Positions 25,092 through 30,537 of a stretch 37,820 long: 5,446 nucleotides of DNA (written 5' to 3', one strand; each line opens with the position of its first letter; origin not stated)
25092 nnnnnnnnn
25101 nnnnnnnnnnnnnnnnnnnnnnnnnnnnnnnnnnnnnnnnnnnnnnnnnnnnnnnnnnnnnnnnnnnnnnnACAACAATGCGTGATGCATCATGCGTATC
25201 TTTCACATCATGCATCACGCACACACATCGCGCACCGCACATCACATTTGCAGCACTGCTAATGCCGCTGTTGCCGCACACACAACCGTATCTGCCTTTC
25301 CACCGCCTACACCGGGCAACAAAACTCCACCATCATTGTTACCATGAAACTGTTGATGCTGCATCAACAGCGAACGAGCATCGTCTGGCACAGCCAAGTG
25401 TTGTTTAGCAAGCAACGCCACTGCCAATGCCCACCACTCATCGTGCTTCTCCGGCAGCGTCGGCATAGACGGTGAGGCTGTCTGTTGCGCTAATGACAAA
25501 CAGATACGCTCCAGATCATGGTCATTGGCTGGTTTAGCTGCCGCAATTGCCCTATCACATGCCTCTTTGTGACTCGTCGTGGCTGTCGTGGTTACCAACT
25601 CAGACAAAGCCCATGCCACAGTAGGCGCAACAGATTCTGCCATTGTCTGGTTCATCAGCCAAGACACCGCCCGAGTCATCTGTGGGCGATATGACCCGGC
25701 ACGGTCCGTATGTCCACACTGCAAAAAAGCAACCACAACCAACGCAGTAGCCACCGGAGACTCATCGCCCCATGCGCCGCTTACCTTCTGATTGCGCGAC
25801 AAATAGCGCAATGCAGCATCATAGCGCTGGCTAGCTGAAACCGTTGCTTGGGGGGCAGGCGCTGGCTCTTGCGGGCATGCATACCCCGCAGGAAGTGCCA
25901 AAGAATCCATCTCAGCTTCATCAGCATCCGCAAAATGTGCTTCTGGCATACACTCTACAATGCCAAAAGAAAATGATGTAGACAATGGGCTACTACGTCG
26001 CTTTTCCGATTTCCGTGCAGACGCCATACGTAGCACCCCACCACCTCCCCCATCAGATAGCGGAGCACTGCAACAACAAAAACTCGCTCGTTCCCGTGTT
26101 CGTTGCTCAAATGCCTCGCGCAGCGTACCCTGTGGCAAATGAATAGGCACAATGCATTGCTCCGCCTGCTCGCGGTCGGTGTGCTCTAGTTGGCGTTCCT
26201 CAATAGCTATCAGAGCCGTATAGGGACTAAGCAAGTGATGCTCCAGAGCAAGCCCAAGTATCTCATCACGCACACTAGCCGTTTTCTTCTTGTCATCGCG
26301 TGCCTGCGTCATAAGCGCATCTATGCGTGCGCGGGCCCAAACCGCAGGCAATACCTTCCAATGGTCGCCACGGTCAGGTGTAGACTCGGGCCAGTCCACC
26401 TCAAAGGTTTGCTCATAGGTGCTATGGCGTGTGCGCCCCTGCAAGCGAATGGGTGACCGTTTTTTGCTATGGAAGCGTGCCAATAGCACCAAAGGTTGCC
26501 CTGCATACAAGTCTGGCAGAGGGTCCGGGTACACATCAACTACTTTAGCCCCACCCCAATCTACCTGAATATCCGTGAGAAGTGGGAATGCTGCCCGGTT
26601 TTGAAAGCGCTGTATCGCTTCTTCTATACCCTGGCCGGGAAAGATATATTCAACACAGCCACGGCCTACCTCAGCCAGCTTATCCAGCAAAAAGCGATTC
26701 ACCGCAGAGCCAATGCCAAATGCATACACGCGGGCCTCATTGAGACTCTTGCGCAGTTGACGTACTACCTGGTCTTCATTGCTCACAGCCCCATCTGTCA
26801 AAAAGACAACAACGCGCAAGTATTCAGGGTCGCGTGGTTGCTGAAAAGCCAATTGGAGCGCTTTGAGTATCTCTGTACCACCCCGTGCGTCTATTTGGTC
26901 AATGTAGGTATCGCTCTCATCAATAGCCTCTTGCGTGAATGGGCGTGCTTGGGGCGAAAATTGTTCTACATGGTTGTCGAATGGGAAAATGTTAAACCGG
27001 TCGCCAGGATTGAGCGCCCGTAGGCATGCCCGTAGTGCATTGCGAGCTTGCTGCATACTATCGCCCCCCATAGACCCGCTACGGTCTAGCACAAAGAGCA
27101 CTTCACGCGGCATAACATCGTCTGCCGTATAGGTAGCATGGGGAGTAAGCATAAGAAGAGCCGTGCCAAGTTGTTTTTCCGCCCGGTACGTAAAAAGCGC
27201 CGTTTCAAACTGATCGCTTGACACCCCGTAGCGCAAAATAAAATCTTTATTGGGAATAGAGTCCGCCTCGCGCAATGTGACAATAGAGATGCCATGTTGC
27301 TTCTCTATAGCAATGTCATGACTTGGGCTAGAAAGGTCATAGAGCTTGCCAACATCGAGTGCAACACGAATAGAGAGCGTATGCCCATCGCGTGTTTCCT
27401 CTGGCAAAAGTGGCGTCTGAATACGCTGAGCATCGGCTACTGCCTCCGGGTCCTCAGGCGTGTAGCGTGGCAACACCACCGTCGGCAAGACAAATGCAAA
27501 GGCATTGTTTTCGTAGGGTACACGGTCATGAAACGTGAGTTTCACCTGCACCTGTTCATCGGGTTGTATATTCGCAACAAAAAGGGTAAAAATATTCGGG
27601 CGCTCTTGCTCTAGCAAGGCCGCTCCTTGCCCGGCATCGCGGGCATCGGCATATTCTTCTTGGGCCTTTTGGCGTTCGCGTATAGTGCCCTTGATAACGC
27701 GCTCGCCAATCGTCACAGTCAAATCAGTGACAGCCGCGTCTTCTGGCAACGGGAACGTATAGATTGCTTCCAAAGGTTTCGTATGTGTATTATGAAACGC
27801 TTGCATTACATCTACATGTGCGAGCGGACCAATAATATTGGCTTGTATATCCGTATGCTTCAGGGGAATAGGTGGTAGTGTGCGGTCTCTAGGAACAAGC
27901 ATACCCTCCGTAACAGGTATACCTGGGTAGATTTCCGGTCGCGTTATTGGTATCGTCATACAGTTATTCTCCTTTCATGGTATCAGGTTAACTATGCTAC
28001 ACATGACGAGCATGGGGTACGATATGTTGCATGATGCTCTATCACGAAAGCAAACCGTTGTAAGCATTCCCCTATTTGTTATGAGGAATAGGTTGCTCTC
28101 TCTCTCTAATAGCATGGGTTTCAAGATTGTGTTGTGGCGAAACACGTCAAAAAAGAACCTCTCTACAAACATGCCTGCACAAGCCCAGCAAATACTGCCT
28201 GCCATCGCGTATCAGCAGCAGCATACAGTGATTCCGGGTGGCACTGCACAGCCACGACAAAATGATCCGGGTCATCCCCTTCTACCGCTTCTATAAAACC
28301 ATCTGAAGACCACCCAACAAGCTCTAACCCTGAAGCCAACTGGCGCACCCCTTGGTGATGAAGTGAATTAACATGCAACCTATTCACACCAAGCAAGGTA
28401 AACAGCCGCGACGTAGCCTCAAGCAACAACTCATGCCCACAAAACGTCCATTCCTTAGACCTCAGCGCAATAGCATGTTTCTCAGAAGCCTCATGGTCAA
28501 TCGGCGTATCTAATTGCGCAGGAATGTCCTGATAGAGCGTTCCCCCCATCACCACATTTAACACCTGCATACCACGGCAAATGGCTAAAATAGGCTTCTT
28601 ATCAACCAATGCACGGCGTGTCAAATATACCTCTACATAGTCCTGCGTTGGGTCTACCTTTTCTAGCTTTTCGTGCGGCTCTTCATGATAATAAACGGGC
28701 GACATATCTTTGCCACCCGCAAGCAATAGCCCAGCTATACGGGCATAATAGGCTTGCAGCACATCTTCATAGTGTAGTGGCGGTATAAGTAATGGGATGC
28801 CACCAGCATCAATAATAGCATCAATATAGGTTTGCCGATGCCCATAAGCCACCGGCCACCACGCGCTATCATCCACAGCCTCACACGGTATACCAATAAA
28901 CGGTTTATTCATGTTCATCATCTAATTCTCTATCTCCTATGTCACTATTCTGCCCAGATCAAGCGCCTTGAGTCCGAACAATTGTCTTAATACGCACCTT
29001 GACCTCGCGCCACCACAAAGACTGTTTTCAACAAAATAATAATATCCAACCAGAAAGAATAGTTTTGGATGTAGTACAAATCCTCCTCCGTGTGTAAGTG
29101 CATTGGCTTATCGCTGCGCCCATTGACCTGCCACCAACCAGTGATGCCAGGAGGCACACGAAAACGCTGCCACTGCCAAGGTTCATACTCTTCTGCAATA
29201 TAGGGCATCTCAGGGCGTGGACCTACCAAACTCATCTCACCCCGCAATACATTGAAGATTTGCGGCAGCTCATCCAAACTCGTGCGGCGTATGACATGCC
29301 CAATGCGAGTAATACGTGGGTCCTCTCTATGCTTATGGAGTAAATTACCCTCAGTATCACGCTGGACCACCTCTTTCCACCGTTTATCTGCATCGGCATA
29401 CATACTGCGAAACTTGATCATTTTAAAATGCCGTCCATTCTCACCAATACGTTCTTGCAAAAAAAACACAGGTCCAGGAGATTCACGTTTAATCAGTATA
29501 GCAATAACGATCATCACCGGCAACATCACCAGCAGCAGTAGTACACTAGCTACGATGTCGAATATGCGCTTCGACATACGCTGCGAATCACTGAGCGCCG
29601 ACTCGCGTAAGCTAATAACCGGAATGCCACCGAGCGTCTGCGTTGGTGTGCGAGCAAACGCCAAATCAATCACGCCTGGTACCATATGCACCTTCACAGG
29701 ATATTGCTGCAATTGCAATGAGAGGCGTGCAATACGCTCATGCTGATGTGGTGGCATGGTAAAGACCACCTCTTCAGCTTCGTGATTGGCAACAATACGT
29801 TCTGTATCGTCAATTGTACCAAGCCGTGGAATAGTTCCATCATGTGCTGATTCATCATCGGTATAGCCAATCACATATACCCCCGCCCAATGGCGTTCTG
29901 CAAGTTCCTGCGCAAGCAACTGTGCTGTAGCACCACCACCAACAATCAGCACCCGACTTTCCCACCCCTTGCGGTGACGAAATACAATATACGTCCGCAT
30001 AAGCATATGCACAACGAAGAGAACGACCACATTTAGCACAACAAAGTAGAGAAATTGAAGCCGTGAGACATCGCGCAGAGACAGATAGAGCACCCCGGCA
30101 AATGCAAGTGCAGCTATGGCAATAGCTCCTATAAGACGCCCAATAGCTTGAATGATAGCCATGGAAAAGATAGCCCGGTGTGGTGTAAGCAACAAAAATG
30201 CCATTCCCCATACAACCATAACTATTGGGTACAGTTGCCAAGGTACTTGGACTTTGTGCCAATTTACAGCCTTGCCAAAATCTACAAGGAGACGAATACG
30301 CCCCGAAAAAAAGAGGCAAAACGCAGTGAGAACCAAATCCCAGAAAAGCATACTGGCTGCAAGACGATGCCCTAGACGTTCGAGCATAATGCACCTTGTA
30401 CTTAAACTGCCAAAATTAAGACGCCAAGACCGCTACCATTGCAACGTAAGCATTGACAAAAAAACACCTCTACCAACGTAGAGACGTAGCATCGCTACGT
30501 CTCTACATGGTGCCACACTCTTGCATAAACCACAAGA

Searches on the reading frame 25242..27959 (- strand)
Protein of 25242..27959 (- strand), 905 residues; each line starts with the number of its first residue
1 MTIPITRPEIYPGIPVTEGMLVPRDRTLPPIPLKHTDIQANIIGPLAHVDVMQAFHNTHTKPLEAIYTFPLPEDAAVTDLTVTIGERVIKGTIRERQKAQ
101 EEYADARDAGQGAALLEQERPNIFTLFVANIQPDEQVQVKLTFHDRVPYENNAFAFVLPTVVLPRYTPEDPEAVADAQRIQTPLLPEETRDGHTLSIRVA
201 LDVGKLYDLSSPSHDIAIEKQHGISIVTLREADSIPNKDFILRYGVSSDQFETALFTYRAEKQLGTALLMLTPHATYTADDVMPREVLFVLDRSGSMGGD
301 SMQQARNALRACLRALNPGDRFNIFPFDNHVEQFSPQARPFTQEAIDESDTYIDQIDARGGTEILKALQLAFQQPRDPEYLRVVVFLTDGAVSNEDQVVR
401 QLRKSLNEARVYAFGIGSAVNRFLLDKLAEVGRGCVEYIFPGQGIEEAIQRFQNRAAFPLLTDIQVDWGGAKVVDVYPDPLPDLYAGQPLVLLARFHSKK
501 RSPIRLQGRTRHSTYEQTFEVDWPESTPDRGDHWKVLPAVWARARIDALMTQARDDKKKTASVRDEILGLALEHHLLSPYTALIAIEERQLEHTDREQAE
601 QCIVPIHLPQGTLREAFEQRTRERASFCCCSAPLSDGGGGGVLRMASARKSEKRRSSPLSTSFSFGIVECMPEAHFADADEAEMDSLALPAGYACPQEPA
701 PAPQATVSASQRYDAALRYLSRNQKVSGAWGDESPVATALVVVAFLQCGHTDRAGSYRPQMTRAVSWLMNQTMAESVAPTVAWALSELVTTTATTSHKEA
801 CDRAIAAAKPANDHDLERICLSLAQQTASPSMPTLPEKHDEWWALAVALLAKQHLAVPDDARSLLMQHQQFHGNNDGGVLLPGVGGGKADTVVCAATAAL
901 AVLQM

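Call 38: search_protein_families(library=pfam, proteins=[window:25242-27959:-], max_evalue=0.001)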
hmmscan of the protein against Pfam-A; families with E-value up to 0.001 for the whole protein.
window:25242-27959:- (905 aa): 6 families
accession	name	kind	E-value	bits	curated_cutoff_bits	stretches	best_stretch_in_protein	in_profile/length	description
PF08487.16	VIT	-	7.6e-36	123.1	26.5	1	33-143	1-111/111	Vault protein inter-alpha-trypsin domain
PF13768.12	VWA_3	-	1e-27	97.5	27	1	286-436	2-153/155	von Willebrand factor type A domain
PF00092.34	VWA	-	4.8e-15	56.6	23.8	1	287-433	2-155/174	von Willebrand factor type A domain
PF13757.12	VIT_2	-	8.8e-14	51.6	23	1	27-97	8-78/78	Vault protein inter-alpha-trypsin domain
PF13519.12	VWA_2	-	2.2e-13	51.2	27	1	287-390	1-106/107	von Willebrand factor type A domain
PF05762.20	VWA_CoxE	-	0.00033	20.6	26.4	1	283-403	55-173/222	VWA domain containing CoxE-like protein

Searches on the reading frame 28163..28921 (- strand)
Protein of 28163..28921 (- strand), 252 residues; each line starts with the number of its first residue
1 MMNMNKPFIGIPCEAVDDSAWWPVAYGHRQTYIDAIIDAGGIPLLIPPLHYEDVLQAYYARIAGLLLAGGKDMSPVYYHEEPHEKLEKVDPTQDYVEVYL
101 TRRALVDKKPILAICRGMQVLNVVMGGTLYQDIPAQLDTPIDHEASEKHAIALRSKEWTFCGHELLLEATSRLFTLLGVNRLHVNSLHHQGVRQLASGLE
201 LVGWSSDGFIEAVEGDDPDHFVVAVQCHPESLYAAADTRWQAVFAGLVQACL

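Call 38: search_protein_families(library=pfam, proteins=[window:28163-28921:-], max_evalue=0.001)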
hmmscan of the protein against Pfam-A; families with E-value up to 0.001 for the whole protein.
window:28163-28921:- (252 aa): 2 families
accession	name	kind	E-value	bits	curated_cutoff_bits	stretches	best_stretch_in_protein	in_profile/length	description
PF07722.19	Peptidase_C26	-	5.5e-59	200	20.5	1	7-230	1-219/219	Peptidase C26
PF00117.34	GATase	-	4.5e-13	49.7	22.8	1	101-240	64-182/190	Glutamine amidotransferase class-I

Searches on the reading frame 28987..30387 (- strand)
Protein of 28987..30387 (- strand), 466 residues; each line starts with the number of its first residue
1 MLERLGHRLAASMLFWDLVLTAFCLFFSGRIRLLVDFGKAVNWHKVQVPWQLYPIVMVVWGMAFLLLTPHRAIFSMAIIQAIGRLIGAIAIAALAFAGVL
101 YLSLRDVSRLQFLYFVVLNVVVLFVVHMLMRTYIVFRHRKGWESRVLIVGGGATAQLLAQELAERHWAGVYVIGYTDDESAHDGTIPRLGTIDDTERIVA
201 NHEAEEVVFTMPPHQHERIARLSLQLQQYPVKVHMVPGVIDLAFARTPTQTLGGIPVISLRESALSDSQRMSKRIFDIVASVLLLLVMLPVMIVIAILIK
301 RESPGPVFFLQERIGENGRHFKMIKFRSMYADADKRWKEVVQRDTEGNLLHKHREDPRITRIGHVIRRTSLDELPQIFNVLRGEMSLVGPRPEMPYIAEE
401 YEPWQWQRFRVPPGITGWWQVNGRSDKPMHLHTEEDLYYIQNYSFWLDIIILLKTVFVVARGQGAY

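Call 38: search_protein_families(library=pfam, proteins=[window:28987-30387:-], max_evalue=0.001)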
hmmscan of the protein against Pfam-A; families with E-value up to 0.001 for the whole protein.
window:28987-30387:- (466 aa): 2 families
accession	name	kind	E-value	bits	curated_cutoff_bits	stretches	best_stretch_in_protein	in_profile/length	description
PF02397.22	Bac_transf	-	2.2e-70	236.3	27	1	273-460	1-178/179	Bacterial sugar transferase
PF13727.12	CoA_binding_3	-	2.1e-22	80.4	25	1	80-237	16-175/175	CoA-binding domain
